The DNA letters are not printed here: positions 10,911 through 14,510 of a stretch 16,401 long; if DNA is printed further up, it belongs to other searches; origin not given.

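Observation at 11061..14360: Stand-alone 1099-aa HD phosphohydrolase + GHKL ATPase fusion: candidate undescribed defence/conflict protein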

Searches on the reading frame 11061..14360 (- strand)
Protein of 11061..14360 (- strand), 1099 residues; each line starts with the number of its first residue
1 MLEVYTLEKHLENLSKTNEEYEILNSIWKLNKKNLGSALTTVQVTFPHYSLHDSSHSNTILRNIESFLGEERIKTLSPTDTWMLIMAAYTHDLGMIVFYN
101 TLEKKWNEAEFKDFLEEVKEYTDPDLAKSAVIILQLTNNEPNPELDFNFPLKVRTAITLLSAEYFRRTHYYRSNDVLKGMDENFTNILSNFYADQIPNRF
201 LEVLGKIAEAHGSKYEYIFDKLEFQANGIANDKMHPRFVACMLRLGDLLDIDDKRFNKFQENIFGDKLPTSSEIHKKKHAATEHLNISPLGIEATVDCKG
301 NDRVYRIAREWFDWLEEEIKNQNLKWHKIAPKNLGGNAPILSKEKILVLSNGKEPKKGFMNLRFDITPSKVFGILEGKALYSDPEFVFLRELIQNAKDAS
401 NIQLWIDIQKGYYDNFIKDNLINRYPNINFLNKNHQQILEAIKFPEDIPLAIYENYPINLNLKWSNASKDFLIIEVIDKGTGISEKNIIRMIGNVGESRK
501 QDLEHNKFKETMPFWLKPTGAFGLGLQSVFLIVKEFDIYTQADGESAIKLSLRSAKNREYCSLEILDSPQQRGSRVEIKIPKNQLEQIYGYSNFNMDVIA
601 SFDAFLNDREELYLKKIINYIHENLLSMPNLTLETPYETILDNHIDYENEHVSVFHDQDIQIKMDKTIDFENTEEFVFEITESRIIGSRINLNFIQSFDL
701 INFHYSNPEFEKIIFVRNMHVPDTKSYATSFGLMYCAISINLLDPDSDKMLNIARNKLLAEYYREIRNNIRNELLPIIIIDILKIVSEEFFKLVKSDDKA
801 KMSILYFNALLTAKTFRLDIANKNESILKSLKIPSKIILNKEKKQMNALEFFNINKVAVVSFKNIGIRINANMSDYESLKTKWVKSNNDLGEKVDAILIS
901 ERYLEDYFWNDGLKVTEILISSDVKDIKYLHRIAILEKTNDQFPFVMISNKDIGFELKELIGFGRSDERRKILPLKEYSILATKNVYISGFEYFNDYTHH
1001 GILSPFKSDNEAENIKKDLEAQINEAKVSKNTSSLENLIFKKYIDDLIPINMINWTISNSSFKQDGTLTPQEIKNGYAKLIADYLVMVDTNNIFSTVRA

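Call 5: search_protein_families(library=pfam, proteins=[window:11061-14360:-], max_evalue=0.1)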
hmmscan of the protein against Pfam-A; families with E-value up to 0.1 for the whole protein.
window:11061-14360:- (1099 aa): 4 families
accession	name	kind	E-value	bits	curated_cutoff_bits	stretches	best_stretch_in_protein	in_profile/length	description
PF24391.1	HD-CE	-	1.4e-48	166.3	27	1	46-321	1-263/263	HD-CE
PF13589.12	HATPase_c_3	-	0.00012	22.5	25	1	461-558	23-111/137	Histidine kinase-, DNA gyrase B-, and HSP90-like ATPase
PF09593.15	Pathogen_betaC1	-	0.0023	18.3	25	1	979-1030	29-80/117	Beta-satellite pathogenicity beta C1 protein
PF02518.31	HATPase_c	-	0.012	16.5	26.4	1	459-583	28-110/111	Histidine kinase-, DNA gyrase B-, and HSP90-like ATPase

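Call 6: search_protein_families(library=padloc, proteins=[window:11061-14360:-], max_evalue=0.1)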
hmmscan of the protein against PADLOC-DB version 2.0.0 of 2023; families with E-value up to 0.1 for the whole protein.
window:11061-14360:- (1099 aa): 0 families

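Call 7: search_protein_families(library=ncbifam, proteins=[window:11061-14360:-], max_evalue=0.1)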
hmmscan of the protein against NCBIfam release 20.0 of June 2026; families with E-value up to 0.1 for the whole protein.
window:11061-14360:- (1099 aa): 2 families
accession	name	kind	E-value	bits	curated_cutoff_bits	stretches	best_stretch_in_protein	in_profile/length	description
NF010683.0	PRK14083.1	equivalog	1.2e-12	47.1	455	1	378-606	21-191/604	HSP90 family protein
NF047352.1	P_loop_sacsin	domain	3.9e-06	27.2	50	1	388-411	3-26/80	sacsin N-terminal ATP-binding-like domain-containing protein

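Call 9: find_homologous_proteins(query=window:11061-14360:-)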
Query window:11061-14360:- (1099 aa): 1252 proteins with E <= 0.001 among 8000 candidates; the best 120 are listed.
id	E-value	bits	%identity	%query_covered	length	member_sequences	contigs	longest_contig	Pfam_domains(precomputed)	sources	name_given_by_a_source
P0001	0.0e+0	2461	100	100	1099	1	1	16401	PF24391.2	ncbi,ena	-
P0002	3.1e-233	795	40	100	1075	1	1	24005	PF24391.2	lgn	-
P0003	9.2e-231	787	40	99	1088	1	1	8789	PF24391.2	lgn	-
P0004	9.5e-231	787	41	99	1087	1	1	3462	PF24391.2,PF13589.13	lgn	-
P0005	2.1e-228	779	39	98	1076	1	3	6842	PF24391.2,PF13589.13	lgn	-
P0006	1.7e-227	776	39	99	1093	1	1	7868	PF24391.2,PF13589.13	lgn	-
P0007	3.3e-225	769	39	98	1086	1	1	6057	PF24391.2,PF13589.13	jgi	jgi:hypothetical protein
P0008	1.1e-224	767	38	98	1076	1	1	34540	PF24391.2,PF02518.32,PF13589.13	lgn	-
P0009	7.4e-224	764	39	99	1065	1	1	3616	PF24391.2,PF13589.13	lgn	-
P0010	9.8e-223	761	39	99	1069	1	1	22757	PF24391.2,PF13589.13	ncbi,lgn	-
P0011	1.1e-220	754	38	99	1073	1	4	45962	PF24391.2,PF13589.13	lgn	-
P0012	8.7e-218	744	38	99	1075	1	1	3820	PF24391.2,PF13589.13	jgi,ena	-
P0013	5.5e-217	742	38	99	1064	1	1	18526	PF24391.2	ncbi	-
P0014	2.8e-216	739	37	99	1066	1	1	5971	PF24391.2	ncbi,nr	ncbi:MAG: ATP-binding protein [Chitinophagaceae bacterium]|nr:ATP-binding protein [Chitinophagaceae 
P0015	2.1e-215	736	37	99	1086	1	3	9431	PF24391.2,PF13589.13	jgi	jgi:hypothetical protein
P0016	3.3e-213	729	37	99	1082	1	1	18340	PF24391.2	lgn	-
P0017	2.3e-212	726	38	100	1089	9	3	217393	PF24391.2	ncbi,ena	-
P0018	6.6e-211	722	38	99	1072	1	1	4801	PF24391.2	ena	-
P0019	8.0e-210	718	39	98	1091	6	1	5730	PF24391.2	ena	-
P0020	8.7e-210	718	37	98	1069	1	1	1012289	PF24391.2,PF13589.13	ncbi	ncbi:HD domain-containing protein [Spirosoma arcticum]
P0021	1.3e-209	717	39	99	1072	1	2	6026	PF24391.2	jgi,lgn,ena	-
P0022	4.8e-209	715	39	96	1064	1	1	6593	PF24391.2,PF13589.13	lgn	-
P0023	1.3e-208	714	37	99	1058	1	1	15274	PF24391.2,PF13589.13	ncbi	-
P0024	5.4e-208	712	37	98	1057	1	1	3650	PF24391.2,PF13589.13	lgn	-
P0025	1.5e-207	710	38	93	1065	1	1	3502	PF24391.2,PF13589.13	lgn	-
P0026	3.9e-207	709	37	99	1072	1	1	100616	PF24391.2,PF13589.13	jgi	jgi:hypothetical protein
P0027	9.9e-207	708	37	98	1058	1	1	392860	PF24391.2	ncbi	-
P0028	1.3e-206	707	36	98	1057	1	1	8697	PF24391.2,PF13589.13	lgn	-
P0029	5.9e-206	705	39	98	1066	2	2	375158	PF24391.2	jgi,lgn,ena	-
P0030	6.9e-206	705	37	98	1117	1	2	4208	PF24391.2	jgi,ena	-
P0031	1.7e-205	704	37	98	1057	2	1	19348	PF24391.2,PF13589.13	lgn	-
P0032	2.3e-205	703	37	96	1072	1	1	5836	PF24391.2,PF13589.13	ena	-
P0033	4.5e-205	702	37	99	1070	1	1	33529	PF24391.2,PF13589.13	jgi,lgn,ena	-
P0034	8.2e-205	701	37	98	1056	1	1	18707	PF24391.2,PF13589.13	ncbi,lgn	-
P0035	1.5e-204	700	37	98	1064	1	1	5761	PF24391.2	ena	-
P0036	2.1e-204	700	36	98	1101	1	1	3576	PF24391.2,PF13589.13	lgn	-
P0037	2.3e-204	700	36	98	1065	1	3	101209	PF24391.2,PF13589.13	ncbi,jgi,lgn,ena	-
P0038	3.3e-204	699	37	98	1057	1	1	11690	PF24391.2,PF13589.13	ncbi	ncbi:MAG: ATP-binding protein [Bacteroidota bacterium]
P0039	4.4e-204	699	36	98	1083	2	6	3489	PF24391.2,PF13589.13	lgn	-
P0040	4.7e-204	699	36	98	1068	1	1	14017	PF24391.2,PF13589.13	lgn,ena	-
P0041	7.4e-204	698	37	98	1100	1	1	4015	PF24391.2,PF13589.13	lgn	-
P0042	8.7e-204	698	37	98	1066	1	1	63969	PF24391.2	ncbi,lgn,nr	ncbi:MAG TPA: hypothetical protein VFW78_04720 [Bacteroidia bacterium]|nr:hypothetical protein [Bact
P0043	2.1e-203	697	37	98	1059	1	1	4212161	PF24391.2,PF13589.13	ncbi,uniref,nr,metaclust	ncbi:ATP-binding protein [Salegentibacter sp. Hel_I_6]|uniref:HD domain-containing protein n=1 Tax=S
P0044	3.7e-203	696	37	95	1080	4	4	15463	PF24391.2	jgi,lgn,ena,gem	-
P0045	6.8e-203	695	36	99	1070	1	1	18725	PF24391.2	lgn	-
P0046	1.4e-201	691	38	93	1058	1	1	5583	PF24391.2,PF13589.13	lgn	-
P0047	7.4e-200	685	36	98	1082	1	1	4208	PF24391.2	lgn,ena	-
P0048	1.4e-199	684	36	99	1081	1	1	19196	PF24391.2,PF13589.13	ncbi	-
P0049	5.3e-199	682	36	99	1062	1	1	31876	PF24391.2,PF13589.13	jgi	jgi:hypothetical protein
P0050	5.8e-199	682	36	98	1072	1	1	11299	PF24391.2,PF13589.13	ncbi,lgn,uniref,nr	ncbi:ATP-binding protein [Cellulophaga sp. BC115SP]|uniref:HD domain-containing protein n=1 Tax=Cell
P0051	9.6e-199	681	37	98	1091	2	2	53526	PF24391.2,PF13589.13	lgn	-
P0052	1.4e-198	681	37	98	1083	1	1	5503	PF24391.2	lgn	-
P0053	1.9e-198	680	37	99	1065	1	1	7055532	PF24391.2,PF13589.13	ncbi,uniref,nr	ncbi:ATP-binding protein [Spirosoma sp. KNUC1025]|uniref:HD domain-containing protein n=1 Tax=Spiros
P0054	3.3e-198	679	37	98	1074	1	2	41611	PF24391.2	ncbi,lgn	-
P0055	4.2e-198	679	36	99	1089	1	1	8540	PF24391.2,PF13589.13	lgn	-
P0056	1.1e-197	678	41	79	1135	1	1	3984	PF24391.2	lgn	-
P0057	1.8e-197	677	37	100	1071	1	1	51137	PF24391.2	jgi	jgi:hypothetical protein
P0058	1.2e-196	674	37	98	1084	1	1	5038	PF24391.2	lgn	-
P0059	2.9e-196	673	37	98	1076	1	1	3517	PF24391.2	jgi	-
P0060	3.2e-196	673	36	98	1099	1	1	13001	PF24391.2,PF13589.13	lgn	-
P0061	3.3e-196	673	38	92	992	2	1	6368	PF24391.2,PF13589.13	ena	-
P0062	5.0e-196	672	36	99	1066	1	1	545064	PF24391.2,PF13589.13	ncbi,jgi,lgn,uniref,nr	ncbi:HD domain-containing protein [Runella zeae]|uniref:HD domain-containing protein n=1 Tax=Runella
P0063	1.7e-195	670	48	57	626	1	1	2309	PF24391.2,PF13589.13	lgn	-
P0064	1.7e-195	670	37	99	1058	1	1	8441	PF24391.2,PF13589.13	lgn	-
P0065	3.1e-195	670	37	98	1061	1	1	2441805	PF24391.2,PF13589.13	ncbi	ncbi:HD domain-containing protein [Spirosoma aerophilum]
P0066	4.3e-195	669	50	57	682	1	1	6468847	PF24391.2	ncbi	ncbi:MAG: ATP-binding protein [Chitinophagaceae bacterium]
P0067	2.8e-193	663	37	99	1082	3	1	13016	PF24391.2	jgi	-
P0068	4.1e-192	659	34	98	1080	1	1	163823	PF24391.2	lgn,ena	-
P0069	6.2e-192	659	36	99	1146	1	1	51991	PF24391.2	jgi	jgi:hypothetical protein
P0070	1.1e-191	658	34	98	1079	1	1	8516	PF24391.2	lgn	-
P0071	6.5e-191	655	36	98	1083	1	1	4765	PF24391.2,PF13589.13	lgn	-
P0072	1.2e-189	651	36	99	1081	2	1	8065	PF24391.2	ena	-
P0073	7.0e-186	639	43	68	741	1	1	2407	PF24391.2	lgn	-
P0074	2.2e-183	630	37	98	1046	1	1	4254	PF24391.2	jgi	-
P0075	1.9e-182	627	39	74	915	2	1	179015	PF24391.2,PF13589.13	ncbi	-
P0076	9.5e-181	622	35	98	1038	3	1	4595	PF24391.2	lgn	-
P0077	1.5e-180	621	35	98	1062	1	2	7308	PF24391.2,PF13589.13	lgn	-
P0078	1.6e-180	621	35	99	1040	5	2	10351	PF24391.2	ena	-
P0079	3.9e-180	620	36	93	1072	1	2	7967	PF24391.2,PF13589.13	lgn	-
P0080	4.1e-180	620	35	98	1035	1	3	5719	PF24391.2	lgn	-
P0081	4.4e-180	619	36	98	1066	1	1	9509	PF24391.2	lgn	-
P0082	7.2e-180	619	34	99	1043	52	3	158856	PF24391.2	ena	-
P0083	8.2e-180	619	35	99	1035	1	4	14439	PF24391.2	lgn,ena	-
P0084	1.2e-179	618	37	89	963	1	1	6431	PF24391.2,PF13589.13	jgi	jgi:hypothetical protein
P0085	2.6e-179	617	35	99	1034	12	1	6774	PF24391.2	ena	-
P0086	5.6e-179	616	35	99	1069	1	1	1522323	PF24391.2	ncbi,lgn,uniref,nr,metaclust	ncbi:Histidine kinase-, DNA gyrase B-, and HSP90-like ATPase [Chitinophaga rupis]|uniref:Histidine k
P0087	4.3e-178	613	35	98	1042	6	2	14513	PF24391.2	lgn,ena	-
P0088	7.8e-178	612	35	98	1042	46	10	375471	PF24391.2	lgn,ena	-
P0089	4.2e-177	610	34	99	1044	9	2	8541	PF24391.2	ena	-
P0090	4.7e-177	609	35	98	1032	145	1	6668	PF24391.2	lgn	-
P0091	8.9e-177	609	35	98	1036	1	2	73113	PF24391.2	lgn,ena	-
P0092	2.0e-176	607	35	98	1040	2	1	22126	PF24391.2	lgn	-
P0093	3.5e-176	607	35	98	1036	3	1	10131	PF24391.2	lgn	-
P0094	3.9e-176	606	34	99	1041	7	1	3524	PF24391.2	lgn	-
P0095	7.5e-176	605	34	98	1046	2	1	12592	PF24391.2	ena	-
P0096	1.0e-175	605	35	98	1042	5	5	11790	PF24391.2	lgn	-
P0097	1.1e-175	605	35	98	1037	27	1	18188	PF24391.2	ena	-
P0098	1.4e-175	605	35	99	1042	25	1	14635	PF24391.2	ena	-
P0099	2.0e-175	604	35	98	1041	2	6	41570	PF24391.2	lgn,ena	-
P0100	5.9e-175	602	35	92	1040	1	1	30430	PF24391.2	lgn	-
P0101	8.0e-175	602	35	92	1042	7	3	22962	PF24391.2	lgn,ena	-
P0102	9.2e-175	602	34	98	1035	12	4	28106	PF24391.2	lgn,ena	-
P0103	1.6e-174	601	34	98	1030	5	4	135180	PF24391.2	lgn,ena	-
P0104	2.4e-174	600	34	99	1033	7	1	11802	PF24391.2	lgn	-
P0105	3.4e-174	600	34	98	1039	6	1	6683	PF24391.2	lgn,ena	-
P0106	3.6e-174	600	34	99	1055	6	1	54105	PF24391.2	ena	-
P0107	4.5e-174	600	35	98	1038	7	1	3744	PF24391.2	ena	-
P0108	6.9e-174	599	34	96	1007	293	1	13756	PF24391.2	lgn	-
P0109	8.1e-174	599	34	99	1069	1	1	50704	PF24391.2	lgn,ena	-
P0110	1.3e-173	598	35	99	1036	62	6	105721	PF24391.2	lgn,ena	-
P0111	1.4e-173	598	34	98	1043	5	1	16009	PF24391.2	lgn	-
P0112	2.6e-173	597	35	98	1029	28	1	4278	PF24391.2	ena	-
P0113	2.8e-173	597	35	99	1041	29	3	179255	PF24391.2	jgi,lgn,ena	jgi:HD superfamily phosphodiesterase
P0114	5.1e-173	596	34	99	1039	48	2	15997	PF24391.2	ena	-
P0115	5.6e-173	596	34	98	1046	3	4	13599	PF24391.2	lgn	-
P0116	5.9e-173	596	34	98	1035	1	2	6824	PF24391.2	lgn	-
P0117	6.1e-173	596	33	99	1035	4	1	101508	PF24391.2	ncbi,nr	ncbi:MAG: ATP-binding protein [Bacteroidales bacterium]|nr:ATP-binding protein [Bacteroidales bacter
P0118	7.1e-173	596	34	99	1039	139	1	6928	PF24391.2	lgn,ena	-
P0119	7.8e-173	595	34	98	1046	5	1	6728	PF24391.2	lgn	-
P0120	1.3e-172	595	34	99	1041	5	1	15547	PF24391.2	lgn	-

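Call 12: find_related_loci(query=A1, collection=genome_contigs, flank=10000)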
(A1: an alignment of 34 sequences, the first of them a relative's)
Query A1 (1099 aa) in genome_contigs; peptide patterns used: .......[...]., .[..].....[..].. (x = any residue, [..] = any of these).
435 stretches matched a pattern; 79 encode a relative of the query (tblastn E <= 1e-3); 77 distinct loci.
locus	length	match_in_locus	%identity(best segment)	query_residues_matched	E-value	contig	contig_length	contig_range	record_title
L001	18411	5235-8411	38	4-1087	0e+0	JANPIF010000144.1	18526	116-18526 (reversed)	MAG: Ferruginibacter sp. isolate VAR_62_concoct_234 VAR_62_k141_1882170, whole genome shotgun sequence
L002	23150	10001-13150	39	5-1093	0e+0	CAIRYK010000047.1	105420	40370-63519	MAG: uncultured Bacteroidetes bacterium isolate KTt_bin-1606 genome assembly, contig: bin-1606:47/95, whole genome shotg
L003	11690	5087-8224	37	5-1085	0e+0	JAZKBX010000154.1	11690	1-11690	MAG: Bacteroidota bacterium isolate ADI_H3L2_122-bin010_1 ADIH3L2_B010_1_000000000154, whole genome shotgun sequence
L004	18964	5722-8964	39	5-1086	0e+0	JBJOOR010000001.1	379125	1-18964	MAG: Bacteroidota bacterium isolate watershed3_2019_sw_WHONDRS-S19S_0084_A_bin.11 scaffold_0000001, whole genome shotgun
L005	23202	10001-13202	50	3-1085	0e+0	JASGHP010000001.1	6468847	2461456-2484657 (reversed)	MAG: Chitinophagaceae bacterium isolate 5N019 JMF-2111-06-0005.ont.bin.19_0, whole genome shotgun sequence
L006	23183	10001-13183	37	6-1093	0e+0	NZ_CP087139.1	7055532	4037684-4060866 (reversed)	Spirosoma sp. KNUC1025 chromosome, complete genome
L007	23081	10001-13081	34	5-1087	0e+0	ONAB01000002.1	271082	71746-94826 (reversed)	uncultured Bacteroidales bacterium isolate RUG125 genome assembly, contig: scaffold_2, whole genome shotgun sequence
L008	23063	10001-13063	33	5-1087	9e-180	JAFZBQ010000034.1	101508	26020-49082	MAG: Bacteroidales bacterium isolate RGIG7619 Water_buffalos_Omasum-5__c333426, whole genome shotgun sequence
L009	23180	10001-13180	37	5-1086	0e+0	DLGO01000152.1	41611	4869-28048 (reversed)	MAG TPA_asm: Bacteroidetes bacterium UBA7692 UBA7692_contig_61614, whole genome shotgun sequence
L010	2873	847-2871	43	5-694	0e+0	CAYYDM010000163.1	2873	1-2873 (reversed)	MAG TPA_asm: uncultured Clostridia bacterium isolate binchicken_co158_154 genome assembly, contig: NODE_26581_length_287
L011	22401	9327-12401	34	5-1085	5e-173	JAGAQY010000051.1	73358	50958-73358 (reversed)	MAG: Bacteroidaceae bacterium isolate RGIG8693 Water_deer_Colon-2__c362227, whole genome shotgun sequence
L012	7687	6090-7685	48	1-531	1e-160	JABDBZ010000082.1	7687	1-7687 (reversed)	MAG: Bacteroidetes bacterium isolate BWOrgHeat_Nextera84_MAG1 3300020790.a:Ga0206968_10422, whole genome shotgun sequenc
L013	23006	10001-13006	31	5-1085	2e-154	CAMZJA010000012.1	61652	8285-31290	MAG TPA_asm: uncultured Bacteroidales bacterium isolate SRR10912535_bin.87_metaWRAP_v1.3_MAG genome assembly, contig: ER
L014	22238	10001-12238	36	5-788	2e-140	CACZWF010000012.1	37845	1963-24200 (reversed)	MAG: uncultured Bacteroidia bacterium isolate RUG13005 genome assembly, contig: RUG13005_asm_12, whole genome shotgun se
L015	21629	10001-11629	42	5-564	2e-139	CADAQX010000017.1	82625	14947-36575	MAG: uncultured Bacteroidetes bacterium isolate RUG13549 genome assembly, contig: RUG13549_asm_17, whole genome shotgun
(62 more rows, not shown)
